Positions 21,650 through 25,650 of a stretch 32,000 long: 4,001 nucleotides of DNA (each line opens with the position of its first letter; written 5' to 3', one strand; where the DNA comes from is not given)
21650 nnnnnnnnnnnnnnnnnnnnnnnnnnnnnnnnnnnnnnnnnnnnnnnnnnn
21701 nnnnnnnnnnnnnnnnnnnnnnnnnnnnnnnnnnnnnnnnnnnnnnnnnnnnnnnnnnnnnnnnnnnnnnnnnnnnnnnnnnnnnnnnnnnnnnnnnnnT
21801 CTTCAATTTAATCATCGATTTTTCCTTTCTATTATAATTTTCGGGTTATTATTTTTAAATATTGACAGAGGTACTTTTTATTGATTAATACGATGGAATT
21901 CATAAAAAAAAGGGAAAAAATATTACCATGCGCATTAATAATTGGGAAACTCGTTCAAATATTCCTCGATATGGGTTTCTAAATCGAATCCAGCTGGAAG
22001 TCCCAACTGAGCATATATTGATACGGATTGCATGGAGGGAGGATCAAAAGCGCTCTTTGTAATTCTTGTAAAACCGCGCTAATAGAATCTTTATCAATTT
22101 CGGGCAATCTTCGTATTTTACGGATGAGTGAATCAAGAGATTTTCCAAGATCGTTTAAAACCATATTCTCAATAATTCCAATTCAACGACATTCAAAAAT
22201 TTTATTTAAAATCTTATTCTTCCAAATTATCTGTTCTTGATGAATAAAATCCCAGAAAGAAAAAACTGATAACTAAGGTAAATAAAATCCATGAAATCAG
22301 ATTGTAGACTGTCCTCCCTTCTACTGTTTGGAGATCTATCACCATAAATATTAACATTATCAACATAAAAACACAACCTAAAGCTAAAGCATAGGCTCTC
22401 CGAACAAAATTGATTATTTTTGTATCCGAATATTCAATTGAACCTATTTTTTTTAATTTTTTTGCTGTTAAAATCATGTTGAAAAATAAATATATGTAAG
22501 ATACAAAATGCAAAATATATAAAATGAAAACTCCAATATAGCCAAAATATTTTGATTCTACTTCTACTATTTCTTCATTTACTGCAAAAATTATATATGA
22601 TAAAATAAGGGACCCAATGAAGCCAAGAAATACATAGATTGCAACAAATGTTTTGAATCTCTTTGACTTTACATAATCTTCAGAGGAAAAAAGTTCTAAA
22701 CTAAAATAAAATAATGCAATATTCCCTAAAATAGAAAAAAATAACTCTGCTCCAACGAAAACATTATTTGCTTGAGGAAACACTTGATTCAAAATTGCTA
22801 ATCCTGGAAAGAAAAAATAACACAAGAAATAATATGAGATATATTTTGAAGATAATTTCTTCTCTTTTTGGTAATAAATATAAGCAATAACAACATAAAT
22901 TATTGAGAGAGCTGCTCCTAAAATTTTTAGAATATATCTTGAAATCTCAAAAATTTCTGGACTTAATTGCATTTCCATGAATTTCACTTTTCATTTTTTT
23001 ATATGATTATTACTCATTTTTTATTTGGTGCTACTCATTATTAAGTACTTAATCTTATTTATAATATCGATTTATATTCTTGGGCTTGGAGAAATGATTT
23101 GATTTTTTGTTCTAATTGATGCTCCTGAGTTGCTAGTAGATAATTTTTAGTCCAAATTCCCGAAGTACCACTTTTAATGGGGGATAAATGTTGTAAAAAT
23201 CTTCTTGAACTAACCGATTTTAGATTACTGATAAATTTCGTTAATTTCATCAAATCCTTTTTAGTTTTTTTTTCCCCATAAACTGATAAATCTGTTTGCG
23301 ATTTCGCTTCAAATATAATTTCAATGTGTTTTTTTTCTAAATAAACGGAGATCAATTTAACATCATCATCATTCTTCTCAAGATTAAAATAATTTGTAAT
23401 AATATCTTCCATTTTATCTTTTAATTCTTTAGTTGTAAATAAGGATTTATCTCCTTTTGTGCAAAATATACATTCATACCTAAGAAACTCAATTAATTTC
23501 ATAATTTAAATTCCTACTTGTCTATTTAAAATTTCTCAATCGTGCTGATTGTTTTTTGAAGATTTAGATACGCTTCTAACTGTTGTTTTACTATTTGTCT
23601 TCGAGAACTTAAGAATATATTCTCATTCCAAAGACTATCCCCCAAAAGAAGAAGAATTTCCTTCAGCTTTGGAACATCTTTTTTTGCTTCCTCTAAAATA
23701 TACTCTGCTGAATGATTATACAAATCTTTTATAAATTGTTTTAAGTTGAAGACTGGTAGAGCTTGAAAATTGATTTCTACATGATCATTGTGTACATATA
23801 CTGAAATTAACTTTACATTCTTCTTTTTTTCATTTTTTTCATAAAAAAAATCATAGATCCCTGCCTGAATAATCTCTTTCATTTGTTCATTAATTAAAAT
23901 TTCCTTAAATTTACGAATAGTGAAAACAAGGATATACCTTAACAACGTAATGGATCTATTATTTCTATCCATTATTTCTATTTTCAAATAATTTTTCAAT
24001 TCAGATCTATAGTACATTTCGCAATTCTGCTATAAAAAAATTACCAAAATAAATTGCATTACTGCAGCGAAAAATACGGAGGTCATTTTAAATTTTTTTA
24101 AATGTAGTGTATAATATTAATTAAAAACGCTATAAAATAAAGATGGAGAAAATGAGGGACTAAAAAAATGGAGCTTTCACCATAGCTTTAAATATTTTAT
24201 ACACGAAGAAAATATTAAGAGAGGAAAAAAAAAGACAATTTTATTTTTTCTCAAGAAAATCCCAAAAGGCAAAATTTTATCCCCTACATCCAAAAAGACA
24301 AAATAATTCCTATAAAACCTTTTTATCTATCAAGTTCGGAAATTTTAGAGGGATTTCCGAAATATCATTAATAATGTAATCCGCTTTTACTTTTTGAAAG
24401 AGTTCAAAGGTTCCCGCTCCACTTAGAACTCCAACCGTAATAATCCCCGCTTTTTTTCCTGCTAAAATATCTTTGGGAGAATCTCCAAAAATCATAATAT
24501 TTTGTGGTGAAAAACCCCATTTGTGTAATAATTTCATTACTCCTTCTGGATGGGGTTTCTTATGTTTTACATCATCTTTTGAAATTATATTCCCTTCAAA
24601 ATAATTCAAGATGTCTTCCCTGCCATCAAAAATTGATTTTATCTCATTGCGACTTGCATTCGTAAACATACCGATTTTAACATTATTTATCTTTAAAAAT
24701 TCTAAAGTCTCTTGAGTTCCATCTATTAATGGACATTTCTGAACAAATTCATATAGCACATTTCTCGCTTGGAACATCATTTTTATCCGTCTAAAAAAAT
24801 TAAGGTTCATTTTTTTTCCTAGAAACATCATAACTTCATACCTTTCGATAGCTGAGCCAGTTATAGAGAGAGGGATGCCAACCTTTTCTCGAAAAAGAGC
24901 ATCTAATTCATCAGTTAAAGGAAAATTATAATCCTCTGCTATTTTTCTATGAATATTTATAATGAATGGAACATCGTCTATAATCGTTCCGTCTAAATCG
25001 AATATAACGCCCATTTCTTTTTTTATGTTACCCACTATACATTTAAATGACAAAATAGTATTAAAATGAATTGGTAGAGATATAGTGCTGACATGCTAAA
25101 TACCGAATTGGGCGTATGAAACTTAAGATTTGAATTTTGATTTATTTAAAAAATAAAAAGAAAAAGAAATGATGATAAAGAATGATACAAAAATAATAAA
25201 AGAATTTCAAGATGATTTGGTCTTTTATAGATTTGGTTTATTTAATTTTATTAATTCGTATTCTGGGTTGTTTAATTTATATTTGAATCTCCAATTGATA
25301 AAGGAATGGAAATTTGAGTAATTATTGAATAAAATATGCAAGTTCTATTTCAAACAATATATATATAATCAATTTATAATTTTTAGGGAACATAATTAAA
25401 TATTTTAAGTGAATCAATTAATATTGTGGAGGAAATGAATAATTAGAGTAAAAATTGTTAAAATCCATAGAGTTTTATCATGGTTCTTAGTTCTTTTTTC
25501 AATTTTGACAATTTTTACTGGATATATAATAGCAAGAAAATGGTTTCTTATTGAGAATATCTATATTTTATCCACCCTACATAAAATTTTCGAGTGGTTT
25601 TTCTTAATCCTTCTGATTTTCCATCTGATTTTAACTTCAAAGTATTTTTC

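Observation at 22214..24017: Tandem pair of divergent IS200/IS605 TnpA-like (Y1, HUH-fold) paralogs with H-x-E instead of HUH, without TnpB or IS ends, upstream of a 7-TM protein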

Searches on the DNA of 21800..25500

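Call 42: search_rna_families(source=window, start=21800, end=25500, threshold=evalue, max_evalue=5)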
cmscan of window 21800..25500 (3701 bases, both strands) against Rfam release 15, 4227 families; matches with E-value up to 5: 3.
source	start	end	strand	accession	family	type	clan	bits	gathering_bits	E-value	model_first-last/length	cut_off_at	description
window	23964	24012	-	RF01600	snoR25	Gene; snRNA; snoRNA; CD-box;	-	26.4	50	0.48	1-70/70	no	small nucleolar RNA snoR25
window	23418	23451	+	RF01338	CRISPR-DR25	Gene; CRISPR;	CL00014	21.2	36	0.89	1-25/25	no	CRISPR RNA direct repeat element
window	24581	24650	-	RF01158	SNORD108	Gene; snRNA; snoRNA; CD-box;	-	20.8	46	1.5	1-71/71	no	Small nucleolar RNA SNORD108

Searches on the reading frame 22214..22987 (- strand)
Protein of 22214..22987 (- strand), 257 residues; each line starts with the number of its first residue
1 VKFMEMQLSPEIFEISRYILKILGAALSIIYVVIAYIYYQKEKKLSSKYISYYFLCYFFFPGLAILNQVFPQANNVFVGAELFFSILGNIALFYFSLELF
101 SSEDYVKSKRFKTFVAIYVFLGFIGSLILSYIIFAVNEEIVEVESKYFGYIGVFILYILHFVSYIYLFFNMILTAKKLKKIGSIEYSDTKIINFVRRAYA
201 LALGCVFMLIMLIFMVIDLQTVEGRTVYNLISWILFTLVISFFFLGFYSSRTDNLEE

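Call 3: search_protein_families(library=pfam, proteins=[window:22214-22987:-], max_evalue=1)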
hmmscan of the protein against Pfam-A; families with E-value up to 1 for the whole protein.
window:22214-22987:- (257 aa): 0 families

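Call 6: search_protein_families(library=ncbifam, proteins=[window:22214-22987:-], max_evalue=1)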
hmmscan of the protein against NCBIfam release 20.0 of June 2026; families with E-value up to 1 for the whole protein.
window:22214-22987:- (257 aa): 0 families

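Call 18: find_homologous_proteins(query=window:22214-22987:-)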
Query window:22214-22987:- (257 aa): 25 proteins with E <= 0.001 among 1304 candidates.
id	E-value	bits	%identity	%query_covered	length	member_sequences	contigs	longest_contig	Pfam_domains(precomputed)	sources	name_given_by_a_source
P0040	1.7e-150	518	100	99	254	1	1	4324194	-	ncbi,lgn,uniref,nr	ncbi:hypothetical protein DSAG12_01519 [Promethearchaeum syntrophicum]|uniref:Uncharacterized protei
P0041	6.6e-124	431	82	99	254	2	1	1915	-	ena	-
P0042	3.2e-116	405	77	98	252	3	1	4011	-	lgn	-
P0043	3.4e-116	405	78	99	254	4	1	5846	-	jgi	-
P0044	7.7e-115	401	78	99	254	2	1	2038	-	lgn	-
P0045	1.6e-114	400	75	99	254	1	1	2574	-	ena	-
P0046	2.6e-107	376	72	99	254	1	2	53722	-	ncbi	-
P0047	1.5e-106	374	72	99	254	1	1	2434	-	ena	-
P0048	5.3e-104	365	70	99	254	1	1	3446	-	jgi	-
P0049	1.1e-103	364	70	100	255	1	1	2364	-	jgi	-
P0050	2.7e-101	357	69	99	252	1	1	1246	-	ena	-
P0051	1.3e-100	354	70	98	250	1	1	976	-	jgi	-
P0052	5.6e-100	352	67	99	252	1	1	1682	-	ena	-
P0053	8.6e-100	352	68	98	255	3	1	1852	-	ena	-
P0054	3.4e-98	346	67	100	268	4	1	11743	-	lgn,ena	-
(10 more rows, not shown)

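Call 32: predict_structure(alignment_id=A3)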
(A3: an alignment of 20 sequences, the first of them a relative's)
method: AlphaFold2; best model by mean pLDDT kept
length: 254 residues; sequences in the alignment: 20
mean_pLDDT: 83.7   pTM: 0.84
mean pLDDT of the five models: 83.7, 83.6, 83.4, 79.0, 78.8
residues with pLDDT >= 90: 103; 70-90: 117; 50-70: 27; < 50: 7
segments of 3 or more residues with pLDDT < 50: 1-3, 252-254
pLDDT, mean of each block of 10 residues (from residue 1): 63 88 95 92 92 88 74 78 94 82 86 95 86 75 75 91 92 79 78 90 93 71 76 94 83 43
secondary structure, 60 per line:
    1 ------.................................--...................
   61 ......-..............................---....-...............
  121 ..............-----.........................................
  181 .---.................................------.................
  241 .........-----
elements in order: H7-39 H42-66 H68-97 H101-104 H106-134 H140-181 H185-217 H224-249

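Call 38: fold_search(model_id=the predicted structure, library=pdb)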
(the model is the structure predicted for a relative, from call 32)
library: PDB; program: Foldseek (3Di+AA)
matches with E <= 10: 725; with E <= 0.001: 1
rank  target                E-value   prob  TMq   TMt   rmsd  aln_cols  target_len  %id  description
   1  8gtg_A                7.7e-04  1.00  0.54  0.53   6.2       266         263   12  Corticotropin-releasing hormone receptor 1(CRF1R) bound with BMK-I-152 by XFEL (released 2023-09-13)
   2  7xp6_R                1.7e-03  1.00  0.59  0.54   5.9       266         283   15  Cryo-EM structure of a class T GPCR in active state (released 2022-10-12)
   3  4k5y_C                3.6e-03  1.00  0.56  0.57   6.0       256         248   13  Crystal structure of human corticotropin-releasing factor receptor 1 (CRF1R) in complex with the antagonist CP-376395 (released 2013-07-17)
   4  9kpe_R                3.7e-03  1.00  0.61  0.58   5.6       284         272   12  Cryo-EM structure of GPCR16-GiH5 complex (released 2025-04-02)
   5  9xb1_A                7.4e-03  1.00  0.52  0.51   7.6       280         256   12  Cryo-EM structure of human V1aR in apo state at a resolution of 2.8 angstrom (released 2026-02-04)
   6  7tyf_R                7.7e-03  1.00  0.54  0.40   6.4       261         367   12  Human Amylin1 Receptor in complex with Gs and rat amylin peptide (released 2022-03-23)
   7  7tyw_R                1.0e-02  1.00  0.54  0.40   6.4       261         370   12  Human Amylin1 Receptor in complex with Gs and salmon calcitonin peptide (released 2022-03-23)
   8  9bub_R                1.1e-02  1.00  0.55  0.41   6.2       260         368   11  Human calcitonin Receptor in complex with Gs and cagrilintide in the bypass conformation (released 2025-04-23)
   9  8u02_R                1.1e-02  1.00  0.54  0.51   6.4       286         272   13  CryoEM structure of D2 dopamine receptor in complex with GoA KE mutant and dopamine (released 2024-08-21)
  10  9k3k_R                1.1e-02  1.00  0.43  0.41   8.1       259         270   12  Cryo-EM structure of the unliganded human melanocortin receptor 4 (MC4R)-Gs complex (released 2025-08-06)
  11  6p9x_R                1.2e-02  1.00  0.55  0.53   6.3       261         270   15  CRF1 Receptor Gs GPCR protein complex with CRF1 peptide (released 2020-02-05)
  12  9blb_R                1.3e-02  1.00  0.50  0.39   7.0       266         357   13  Human Calcitonin Receptor in Complex with Gs and Cagrilintide Backbone (non-acylated) in bypass conformation (released 2025-04-16)
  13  8jmt                  1.4e-02  1.00  0.48  0.51   6.8       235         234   14  Structure of the adhesion GPCR ADGRL3 in the apo state (released 2023-09-06)
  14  7tzf_R                1.5e-02  1.00  0.54  0.40   6.5       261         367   11  Human Amylin3 Receptor in complex with Gs and rat amylin peptide (released 2022-03-23)
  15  8f0j_R                1.5e-02  1.00  0.54  0.40   6.4       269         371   13  Calcitonin Receptor in complex with Gs and Pramlintide analogue peptide San45 (released 2023-08-02)
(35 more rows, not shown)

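Call 58: find_encoding_contigs(protein=P0046, flank=8000, max_places=2)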
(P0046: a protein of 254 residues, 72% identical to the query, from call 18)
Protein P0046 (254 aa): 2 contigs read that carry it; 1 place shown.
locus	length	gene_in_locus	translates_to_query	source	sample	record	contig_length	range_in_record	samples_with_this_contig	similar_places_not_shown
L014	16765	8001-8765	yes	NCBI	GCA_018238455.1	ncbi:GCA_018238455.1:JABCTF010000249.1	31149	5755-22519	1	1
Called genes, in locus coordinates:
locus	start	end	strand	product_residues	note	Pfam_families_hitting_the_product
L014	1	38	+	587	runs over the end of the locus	PF01935:DUF87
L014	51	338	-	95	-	-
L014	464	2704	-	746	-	PF02359:CDC48_N, PF02933:CDC48_2, PF00004:AAA, PF05496:RuvB_N (weak), PF07724:AAA_2, PF17862:AAA_lid_3, PF00004:AAA, PF17862:AAA_lid_3, +20 more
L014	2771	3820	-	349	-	PF00752:XPG_N, PF00867:XPG_I, PF01367:5_3_exonuc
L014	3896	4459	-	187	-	PF17146:PIN_6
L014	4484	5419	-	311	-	PF01513:NAD_kinase, PF20143:NAD_kinase_C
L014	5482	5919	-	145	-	PF08207:EFP_N, PF21485:IF5A-like_N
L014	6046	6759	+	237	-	PF00702:Hydrolase, PF13419:HAD_2, PF13242:Hydrolase_like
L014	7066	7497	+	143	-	PF01797:Y1_Tnp (faint)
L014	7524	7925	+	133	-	PF01797:Y1_Tnp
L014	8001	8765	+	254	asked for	-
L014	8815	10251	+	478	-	PF02881:SRP54_N, PF00448:SRP54, PF02492:cobW (weak), PF13401:AAA_22 (weak), PF20720:nSTAND3 (faint), PF02978:SRP_SPB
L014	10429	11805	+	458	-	-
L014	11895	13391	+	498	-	PF01979:Amidohydro_1, PF07969:Amidohydro_3 (faint), PF12890:DHOase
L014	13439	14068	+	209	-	PF01871:AMMECR1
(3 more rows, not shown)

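Call 83: search_protein_families(library=padloc, proteins=[window:22214-22987:-], max_evalue=0.1)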
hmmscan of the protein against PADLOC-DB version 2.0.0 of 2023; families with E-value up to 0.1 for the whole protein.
window:22214-22987:- (257 aa): 0 families

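Call 84: search_protein_families(library=phrogs, proteins=[window:22214-22987:-], max_evalue=0.1)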
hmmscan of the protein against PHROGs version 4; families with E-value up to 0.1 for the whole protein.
window:22214-22987:- (257 aa): 0 families

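Call 104: search_solved_structures(query=A3, max_evalue=1)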
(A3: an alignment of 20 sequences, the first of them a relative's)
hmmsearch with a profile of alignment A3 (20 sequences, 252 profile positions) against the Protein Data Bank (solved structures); distinct sequences matched with E-value up to 1: 2.
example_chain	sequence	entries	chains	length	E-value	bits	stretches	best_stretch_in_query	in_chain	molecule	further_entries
6xr1_A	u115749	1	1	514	0.0086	18.8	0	169-198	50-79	dTor_9x57R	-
6hum_L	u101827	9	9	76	0.13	14.9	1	17-64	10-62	NAD(P)H-quinone oxidoreductase subunit L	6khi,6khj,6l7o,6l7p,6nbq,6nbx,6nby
